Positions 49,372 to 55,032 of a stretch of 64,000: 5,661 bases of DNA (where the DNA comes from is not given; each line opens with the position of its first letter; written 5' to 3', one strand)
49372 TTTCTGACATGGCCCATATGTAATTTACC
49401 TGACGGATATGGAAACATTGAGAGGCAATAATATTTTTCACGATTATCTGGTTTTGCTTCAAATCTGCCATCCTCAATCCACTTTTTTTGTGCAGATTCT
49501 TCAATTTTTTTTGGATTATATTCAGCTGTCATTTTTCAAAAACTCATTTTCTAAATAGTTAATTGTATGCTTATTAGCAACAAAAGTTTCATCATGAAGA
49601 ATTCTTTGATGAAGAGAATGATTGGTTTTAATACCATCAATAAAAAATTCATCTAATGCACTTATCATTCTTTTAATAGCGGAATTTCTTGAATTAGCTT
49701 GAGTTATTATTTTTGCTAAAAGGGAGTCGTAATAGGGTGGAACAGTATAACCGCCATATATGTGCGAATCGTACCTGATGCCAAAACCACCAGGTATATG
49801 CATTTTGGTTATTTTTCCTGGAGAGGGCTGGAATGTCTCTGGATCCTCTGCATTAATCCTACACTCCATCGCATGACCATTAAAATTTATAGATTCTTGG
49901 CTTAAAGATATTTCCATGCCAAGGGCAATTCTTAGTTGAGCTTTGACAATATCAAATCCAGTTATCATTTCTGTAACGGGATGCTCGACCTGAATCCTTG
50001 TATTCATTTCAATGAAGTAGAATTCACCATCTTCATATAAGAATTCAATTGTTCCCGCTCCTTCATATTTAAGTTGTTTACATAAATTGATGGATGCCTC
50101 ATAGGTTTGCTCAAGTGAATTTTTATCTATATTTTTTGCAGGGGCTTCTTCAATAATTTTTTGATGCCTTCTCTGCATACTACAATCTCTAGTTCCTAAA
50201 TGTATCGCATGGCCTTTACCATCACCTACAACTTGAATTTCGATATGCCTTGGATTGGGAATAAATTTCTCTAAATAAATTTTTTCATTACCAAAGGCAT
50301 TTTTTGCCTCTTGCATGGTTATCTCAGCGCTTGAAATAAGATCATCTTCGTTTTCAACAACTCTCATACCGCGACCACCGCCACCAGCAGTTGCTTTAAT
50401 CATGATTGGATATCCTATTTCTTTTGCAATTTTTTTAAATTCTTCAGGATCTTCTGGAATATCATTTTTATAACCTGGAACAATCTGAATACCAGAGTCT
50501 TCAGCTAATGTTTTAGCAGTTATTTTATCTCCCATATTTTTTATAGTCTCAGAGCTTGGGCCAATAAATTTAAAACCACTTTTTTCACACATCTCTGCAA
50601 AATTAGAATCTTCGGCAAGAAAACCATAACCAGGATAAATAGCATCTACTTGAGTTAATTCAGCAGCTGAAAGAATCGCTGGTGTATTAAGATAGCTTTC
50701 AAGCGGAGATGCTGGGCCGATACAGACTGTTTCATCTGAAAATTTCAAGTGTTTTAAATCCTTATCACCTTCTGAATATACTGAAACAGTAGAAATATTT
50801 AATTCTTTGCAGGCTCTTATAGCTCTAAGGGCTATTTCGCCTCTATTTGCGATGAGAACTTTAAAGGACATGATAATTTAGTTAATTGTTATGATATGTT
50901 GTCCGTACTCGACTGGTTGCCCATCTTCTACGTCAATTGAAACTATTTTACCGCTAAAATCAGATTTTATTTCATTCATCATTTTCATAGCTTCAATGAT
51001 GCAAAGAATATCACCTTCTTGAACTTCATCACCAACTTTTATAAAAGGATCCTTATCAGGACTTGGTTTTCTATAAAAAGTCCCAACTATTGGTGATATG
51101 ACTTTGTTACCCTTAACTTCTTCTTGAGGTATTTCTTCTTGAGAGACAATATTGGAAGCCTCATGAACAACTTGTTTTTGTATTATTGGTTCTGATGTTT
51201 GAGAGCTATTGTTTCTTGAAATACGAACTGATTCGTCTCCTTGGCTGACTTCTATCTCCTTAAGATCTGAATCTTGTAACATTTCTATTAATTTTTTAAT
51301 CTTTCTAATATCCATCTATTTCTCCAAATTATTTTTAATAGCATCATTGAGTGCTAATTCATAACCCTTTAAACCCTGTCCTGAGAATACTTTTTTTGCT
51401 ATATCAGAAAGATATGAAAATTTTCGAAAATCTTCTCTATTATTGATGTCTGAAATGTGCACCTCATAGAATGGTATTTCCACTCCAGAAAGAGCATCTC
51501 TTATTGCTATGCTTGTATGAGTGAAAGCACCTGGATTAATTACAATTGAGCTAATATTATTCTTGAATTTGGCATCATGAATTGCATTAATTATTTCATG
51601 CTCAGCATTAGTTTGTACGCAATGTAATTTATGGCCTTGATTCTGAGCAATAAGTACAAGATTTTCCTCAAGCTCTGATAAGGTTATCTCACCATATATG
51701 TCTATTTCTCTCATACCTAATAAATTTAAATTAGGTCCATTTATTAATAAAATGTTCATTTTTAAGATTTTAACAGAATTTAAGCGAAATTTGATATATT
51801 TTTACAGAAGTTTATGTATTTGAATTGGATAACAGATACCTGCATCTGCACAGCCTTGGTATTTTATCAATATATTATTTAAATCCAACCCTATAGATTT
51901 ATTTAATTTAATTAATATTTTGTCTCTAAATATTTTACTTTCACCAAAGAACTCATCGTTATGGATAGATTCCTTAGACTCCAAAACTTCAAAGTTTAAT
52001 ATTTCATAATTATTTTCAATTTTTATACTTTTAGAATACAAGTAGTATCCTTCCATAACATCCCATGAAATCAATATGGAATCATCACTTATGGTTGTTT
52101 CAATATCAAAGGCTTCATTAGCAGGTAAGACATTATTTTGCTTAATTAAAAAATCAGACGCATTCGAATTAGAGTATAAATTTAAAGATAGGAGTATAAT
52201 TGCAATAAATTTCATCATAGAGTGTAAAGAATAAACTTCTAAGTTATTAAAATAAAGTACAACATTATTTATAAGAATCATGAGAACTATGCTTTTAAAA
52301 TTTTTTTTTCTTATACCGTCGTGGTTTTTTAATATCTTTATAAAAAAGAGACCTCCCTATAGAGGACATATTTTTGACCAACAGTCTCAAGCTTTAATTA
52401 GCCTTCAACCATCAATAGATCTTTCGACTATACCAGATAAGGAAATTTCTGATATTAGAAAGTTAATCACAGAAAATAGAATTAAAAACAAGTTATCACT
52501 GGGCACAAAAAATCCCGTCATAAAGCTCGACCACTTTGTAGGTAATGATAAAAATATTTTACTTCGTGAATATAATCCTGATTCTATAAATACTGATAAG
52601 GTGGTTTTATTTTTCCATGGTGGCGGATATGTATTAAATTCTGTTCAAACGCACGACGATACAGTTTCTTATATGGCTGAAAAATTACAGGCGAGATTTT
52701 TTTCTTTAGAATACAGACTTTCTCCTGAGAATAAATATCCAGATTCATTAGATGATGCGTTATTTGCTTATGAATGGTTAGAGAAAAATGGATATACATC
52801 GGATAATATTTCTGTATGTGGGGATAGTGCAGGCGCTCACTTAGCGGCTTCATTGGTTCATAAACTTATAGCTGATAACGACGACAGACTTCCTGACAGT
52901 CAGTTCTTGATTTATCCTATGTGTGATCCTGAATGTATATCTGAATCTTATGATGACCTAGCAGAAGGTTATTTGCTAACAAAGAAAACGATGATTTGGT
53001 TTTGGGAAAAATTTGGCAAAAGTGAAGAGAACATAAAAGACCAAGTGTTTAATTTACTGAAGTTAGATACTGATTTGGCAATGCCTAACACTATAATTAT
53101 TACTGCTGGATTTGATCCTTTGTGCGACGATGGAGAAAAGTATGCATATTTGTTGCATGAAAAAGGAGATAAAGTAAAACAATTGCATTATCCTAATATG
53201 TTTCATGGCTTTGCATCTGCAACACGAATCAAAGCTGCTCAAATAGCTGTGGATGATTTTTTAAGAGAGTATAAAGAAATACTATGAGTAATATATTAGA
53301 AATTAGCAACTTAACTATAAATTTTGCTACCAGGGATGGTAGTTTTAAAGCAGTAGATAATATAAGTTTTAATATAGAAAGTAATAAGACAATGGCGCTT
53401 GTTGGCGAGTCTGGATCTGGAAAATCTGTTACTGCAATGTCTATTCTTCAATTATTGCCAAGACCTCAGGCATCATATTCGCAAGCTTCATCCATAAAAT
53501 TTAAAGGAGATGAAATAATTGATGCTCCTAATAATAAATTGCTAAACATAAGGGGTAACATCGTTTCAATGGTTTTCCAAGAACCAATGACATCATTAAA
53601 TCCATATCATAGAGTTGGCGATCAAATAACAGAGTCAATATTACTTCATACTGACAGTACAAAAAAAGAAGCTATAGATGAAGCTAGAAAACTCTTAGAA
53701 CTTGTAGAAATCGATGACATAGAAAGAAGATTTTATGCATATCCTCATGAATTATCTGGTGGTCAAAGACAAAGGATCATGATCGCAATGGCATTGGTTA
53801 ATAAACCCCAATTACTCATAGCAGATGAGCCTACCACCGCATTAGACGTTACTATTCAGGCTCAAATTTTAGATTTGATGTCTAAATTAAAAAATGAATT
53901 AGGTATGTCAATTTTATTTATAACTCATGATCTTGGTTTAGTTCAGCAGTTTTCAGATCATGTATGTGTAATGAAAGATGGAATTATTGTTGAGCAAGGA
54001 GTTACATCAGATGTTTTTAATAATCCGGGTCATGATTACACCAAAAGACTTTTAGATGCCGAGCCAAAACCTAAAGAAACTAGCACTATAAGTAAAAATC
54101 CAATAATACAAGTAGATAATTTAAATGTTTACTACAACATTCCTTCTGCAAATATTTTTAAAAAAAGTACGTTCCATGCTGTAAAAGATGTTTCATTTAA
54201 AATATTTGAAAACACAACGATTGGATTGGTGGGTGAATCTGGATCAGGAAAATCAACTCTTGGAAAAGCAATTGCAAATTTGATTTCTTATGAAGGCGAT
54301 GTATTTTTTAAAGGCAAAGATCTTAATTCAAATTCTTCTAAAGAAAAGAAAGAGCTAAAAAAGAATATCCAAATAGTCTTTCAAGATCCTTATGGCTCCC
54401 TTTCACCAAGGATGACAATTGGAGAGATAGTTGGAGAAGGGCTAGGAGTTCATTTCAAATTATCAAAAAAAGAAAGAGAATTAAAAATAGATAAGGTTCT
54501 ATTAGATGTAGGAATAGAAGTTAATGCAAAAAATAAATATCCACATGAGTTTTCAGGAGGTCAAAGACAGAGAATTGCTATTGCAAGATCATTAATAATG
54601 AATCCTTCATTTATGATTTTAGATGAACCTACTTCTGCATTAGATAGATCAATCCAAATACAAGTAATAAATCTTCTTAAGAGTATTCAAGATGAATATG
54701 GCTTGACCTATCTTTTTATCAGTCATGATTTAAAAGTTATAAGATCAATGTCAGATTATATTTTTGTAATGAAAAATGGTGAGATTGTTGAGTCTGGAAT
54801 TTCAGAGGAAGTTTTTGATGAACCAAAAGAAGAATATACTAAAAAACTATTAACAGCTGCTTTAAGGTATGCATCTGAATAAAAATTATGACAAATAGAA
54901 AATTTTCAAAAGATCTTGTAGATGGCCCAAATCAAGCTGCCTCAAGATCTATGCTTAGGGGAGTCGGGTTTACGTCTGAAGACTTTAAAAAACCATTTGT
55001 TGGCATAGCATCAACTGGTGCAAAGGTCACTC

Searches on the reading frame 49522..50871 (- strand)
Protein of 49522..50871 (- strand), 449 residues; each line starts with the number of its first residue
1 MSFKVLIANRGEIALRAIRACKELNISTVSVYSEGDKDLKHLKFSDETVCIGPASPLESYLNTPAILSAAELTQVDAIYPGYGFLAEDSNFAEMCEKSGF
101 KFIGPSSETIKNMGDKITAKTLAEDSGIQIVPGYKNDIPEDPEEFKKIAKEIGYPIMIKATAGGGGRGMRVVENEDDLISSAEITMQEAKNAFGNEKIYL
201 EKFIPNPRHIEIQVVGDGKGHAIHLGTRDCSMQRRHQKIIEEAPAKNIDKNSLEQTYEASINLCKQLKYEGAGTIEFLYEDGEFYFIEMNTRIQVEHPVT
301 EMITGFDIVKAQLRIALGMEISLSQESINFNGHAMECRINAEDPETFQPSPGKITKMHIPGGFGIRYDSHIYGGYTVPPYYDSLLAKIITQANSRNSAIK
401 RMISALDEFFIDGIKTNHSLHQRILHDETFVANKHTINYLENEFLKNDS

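Call 13: search_protein_families(library=pfam, proteins=[window:49522-50871:-], max_evalue=0.0001)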
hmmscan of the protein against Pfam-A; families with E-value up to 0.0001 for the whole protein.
window:49522-50871:- (449 aa): 6 families
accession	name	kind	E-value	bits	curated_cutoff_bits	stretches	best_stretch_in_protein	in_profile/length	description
PF02786.22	CPSase_L_D2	-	6.5e-76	255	19.8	1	115-322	1-209/211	Carbamoyl-phosphate synthase L chain, ATP binding domain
PF00289.28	Biotin_carb_N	-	1.7e-41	141.5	25.5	1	4-110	4-110/110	Biotin carboxylase, N-terminal domain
PF02785.25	Biotin_carb_C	-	2.4e-38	131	32.4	1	336-441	1-107/108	Biotin carboxylase C-terminal domain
PF02222.28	ATP-grasp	-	4.4e-12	46.4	27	1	140-292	17-162/179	ATP-grasp domain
PF07478.18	Dala_Dala_lig_C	-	5.5e-12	46.1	24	1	135-291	17-174/204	D-ala D-ala ligase C-terminus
PF02655.19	ATP-grasp_3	-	8.2e-07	29.7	23.2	1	147-294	25-158/160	ATP-grasp domain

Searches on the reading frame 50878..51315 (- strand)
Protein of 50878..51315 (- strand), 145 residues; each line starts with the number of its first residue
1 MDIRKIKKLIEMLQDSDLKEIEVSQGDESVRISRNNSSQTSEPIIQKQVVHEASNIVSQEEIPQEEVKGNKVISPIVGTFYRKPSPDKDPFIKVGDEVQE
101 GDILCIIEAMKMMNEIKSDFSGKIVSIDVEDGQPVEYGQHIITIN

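Call 13: search_protein_families(library=pfam, proteins=[window:50878-51315:-], max_evalue=0.0001)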
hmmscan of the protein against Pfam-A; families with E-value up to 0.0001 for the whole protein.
window:50878-51315:- (145 aa): 2 families
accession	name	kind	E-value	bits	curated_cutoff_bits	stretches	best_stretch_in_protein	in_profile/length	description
PF00364.28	Biotin_lipoyl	-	1.3e-22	79.8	22.1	1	71-144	2-73/73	Biotin-requiring enzyme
PF13533.13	Biotin_lipoyl_2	-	2.7e-12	46.6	29.8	1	116-145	3-32/32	Biotin-lipoyl like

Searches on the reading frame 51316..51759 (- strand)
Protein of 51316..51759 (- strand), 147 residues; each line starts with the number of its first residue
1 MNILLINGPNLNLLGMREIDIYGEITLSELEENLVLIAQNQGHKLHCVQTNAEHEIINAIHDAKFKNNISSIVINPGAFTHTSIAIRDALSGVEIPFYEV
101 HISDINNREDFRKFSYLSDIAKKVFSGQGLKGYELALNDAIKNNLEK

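Call 13: search_protein_families(library=pfam, proteins=[window:51316-51759:-], max_evalue=0.0001)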
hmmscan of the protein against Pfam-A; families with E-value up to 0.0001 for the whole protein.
window:51316-51759:- (147 aa): 1 family
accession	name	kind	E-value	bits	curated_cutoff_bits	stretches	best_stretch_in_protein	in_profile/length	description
PF01220.24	DHquinase_II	-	5e-52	175.7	23.3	1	2-139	1-136/138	Dehydroquinase class II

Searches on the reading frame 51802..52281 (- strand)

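Call 13: search_protein_families(library=pfam, proteins=[window:51802-52281:-], max_evalue=0.0001)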
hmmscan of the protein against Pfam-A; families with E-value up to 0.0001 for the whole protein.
window:51802-52281:- (159 aa): 1 family
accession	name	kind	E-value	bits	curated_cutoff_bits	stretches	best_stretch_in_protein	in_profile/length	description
PF11412.14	DsbD_N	-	4.4e-18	65.9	25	1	48-154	1-111/119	Thiol:disulfide interchange protein DsbD, N-terminal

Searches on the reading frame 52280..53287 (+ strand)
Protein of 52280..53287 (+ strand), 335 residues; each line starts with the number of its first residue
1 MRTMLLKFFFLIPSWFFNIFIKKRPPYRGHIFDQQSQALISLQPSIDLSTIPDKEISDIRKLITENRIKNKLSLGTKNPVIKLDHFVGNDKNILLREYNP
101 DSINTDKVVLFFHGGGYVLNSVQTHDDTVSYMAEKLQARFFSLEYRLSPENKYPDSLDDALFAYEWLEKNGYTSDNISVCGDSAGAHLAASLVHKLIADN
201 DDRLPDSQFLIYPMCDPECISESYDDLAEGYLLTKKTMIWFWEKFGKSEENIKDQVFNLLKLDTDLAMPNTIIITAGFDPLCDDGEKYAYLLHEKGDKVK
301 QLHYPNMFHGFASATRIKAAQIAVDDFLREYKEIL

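Call 13: search_protein_families(library=pfam, proteins=[window:52280-53287:+], max_evalue=0.0001)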
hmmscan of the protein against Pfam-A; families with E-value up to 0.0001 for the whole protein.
window:52280-53287:+ (335 aa): 4 families
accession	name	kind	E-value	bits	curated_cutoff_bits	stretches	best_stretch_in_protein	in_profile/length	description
PF07859.19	Abhydrolase_3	-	1.7e-54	185.2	25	1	109-312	1-209/210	alpha/beta hydrolase fold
PF20434.5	BD-FAE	-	5.7e-13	49.3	26.8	1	104-190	11-104/215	BD-FAE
PF10340.15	Say1_Mug180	-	2.5e-10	40.2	21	1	104-223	120-243/374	Steryl acetyl hydrolase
PF00326.27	Peptidase_S9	-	4.9e-05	23.4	22.6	0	256-331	132-209/213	Prolyl oligopeptidase family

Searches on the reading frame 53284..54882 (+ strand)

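Call 13: search_protein_families(library=pfam, proteins=[window:53284-54882:+], max_evalue=0.0001)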
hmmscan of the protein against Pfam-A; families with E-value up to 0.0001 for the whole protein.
window:53284-54882:+ (532 aa): 14 families
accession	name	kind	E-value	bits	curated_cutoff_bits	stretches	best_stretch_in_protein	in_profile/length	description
PF00005.33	ABC_tran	-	7.2e-63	211.7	25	2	300-451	1-137/137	ABC transporter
PF02463.25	SMC_N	-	1.7e-17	64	40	2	308-497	22-213/220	RecF/RecN/SMC N terminal domain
PF13304.12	AAA_21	-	2.4e-14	54.6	27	0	147-220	228-303/304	AAA domain, putative AbiEii toxin, Type IV TA system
PF13555.12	AAA_29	-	2.3e-09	37.3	27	0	295-335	10-47/61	P-loop containing region of AAA domain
PF08352.17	oligo_HPY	-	2.4e-09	37.9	27.1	1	236-268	1-33/65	Oligopeptide/dipeptide transporter, C-terminal region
PF13401.12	AAA_22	-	4.9e-08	33.8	27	0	34-137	5-96/130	AAA domain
PF20720.3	nSTAND3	-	6.5e-06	26.4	27.2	0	303-357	10-64/155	Novel STAND NTPase 3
PF13191.12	AAA_16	-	8.8e-06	26.8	32.6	0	315-345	29-59/167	AAA ATPase domain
PF03193.22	RsgA_GTPase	-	8.8e-06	26.1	30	0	297-332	94-128/174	RsgA GTPase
PF13476.12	AAA_23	-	8.9e-06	26.9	27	0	308-423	17-124/201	AAA domain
PF05729.18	NACHT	-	2.6e-05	24.6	26.7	0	36-62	2-28/167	NACHT domain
PF00158.32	Sigma54_activat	-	2.6e-05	24.4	20.2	0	23-65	11-53/168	Sigma-54 interaction domain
PF00004.35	AAA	-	3.9e-05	24.5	21.2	0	315-350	3-37/131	ATPase family associated with various cellular activities (AAA)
PF07728.20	AAA_5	-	7.5e-05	23.2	22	0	38-61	3-27/139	AAA domain (dynein-related subfamily)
